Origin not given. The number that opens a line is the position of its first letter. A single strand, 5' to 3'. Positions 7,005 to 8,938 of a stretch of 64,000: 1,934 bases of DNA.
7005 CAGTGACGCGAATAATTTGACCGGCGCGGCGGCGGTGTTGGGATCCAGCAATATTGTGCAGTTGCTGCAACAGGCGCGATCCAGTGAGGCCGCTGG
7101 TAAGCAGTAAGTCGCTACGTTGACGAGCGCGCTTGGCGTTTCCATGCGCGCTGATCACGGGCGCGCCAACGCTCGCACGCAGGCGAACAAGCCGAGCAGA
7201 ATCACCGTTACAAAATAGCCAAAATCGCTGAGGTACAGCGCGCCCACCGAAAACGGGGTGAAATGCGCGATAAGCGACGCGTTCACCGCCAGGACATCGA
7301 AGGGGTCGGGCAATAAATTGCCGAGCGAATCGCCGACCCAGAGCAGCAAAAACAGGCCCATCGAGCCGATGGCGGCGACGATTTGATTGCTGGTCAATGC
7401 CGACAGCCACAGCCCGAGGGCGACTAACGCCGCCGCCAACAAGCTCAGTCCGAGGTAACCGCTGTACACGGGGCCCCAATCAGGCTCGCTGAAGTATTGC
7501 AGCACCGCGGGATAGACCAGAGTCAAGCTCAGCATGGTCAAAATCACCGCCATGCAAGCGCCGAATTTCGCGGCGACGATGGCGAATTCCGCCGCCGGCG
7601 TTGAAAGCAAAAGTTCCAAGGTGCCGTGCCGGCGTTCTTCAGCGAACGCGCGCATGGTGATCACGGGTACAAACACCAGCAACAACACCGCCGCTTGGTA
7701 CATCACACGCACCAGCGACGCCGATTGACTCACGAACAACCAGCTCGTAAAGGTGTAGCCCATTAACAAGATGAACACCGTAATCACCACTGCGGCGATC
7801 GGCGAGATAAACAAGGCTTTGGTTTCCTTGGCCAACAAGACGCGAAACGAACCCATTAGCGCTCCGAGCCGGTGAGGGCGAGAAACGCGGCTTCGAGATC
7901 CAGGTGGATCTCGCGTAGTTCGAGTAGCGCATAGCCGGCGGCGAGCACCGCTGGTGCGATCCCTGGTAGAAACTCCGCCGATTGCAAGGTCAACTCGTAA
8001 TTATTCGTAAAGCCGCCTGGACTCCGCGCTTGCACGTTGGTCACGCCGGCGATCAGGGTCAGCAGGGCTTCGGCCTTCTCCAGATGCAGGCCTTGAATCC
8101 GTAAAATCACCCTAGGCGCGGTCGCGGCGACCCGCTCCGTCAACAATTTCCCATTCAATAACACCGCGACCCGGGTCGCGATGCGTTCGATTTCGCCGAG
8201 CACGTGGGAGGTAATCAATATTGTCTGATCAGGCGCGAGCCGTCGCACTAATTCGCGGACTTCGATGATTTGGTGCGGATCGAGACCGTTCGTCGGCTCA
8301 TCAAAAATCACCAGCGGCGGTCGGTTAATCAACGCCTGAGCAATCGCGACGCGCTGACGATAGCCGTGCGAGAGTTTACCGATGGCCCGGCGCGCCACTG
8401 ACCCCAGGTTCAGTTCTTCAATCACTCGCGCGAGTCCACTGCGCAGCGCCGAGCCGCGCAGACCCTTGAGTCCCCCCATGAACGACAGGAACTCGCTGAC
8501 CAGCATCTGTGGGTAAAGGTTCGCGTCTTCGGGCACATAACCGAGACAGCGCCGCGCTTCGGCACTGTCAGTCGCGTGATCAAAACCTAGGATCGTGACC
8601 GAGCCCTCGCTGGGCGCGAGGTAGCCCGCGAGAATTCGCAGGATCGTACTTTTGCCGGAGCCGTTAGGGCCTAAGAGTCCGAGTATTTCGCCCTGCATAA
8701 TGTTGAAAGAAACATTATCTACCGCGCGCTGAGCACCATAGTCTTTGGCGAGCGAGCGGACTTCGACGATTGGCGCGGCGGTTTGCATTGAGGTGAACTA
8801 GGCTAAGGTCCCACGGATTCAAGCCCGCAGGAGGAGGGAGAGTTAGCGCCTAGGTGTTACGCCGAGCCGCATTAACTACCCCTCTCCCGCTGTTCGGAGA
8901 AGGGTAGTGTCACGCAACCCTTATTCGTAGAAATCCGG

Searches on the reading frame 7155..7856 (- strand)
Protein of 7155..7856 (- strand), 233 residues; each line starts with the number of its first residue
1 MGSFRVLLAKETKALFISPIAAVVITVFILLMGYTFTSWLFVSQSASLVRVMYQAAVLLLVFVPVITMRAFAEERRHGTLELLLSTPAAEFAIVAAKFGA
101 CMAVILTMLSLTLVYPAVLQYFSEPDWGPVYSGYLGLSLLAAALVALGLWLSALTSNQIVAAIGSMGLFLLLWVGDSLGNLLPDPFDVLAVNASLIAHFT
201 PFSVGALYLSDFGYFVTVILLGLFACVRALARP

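Call 63: search_protein_families(library=pfam, proteins=[window:7155-7856:-], max_evalue=0.00001)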
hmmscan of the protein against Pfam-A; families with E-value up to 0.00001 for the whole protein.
window:7155-7856:- (233 aa): 3 families
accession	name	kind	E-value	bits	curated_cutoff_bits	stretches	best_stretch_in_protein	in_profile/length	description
PF12679.13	ABC2_membrane_2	-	5e-10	39.5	27.2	1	54-173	73-196/283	ABC-2 family transporter protein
PF12698.13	ABC2_membrane_3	-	8e-10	38.8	31.6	1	48-209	160-315/347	ABC-2 family transporter protein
PF12730.13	ABC2_membrane_4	-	5.9e-07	30.1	27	1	12-163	12-170/179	ABC-2 family transporter protein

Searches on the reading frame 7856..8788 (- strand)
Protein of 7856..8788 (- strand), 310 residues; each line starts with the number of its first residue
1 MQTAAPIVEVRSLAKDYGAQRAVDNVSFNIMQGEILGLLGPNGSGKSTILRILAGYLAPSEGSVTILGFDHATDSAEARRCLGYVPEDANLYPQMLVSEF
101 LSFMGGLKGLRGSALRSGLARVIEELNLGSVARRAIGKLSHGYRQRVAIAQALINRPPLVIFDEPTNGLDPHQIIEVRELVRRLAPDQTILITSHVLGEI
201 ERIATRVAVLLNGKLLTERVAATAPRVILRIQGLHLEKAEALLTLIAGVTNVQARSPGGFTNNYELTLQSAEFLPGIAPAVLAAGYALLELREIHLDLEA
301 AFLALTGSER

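Call 63: search_protein_families(library=pfam, proteins=[window:7856-8788:-], max_evalue=0.00001)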
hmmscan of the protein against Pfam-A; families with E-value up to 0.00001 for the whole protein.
window:7856-8788:- (310 aa): 2 families
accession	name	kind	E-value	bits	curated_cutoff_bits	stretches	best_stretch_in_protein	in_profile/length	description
PF00005.33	ABC_tran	-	2.3e-33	116.1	25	1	24-167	2-137/137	ABC transporter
PF13304.12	AAA_21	-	3.6e-13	50.7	27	1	148-195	247-298/304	AAA domain, putative AbiEii toxin, Type IV TA system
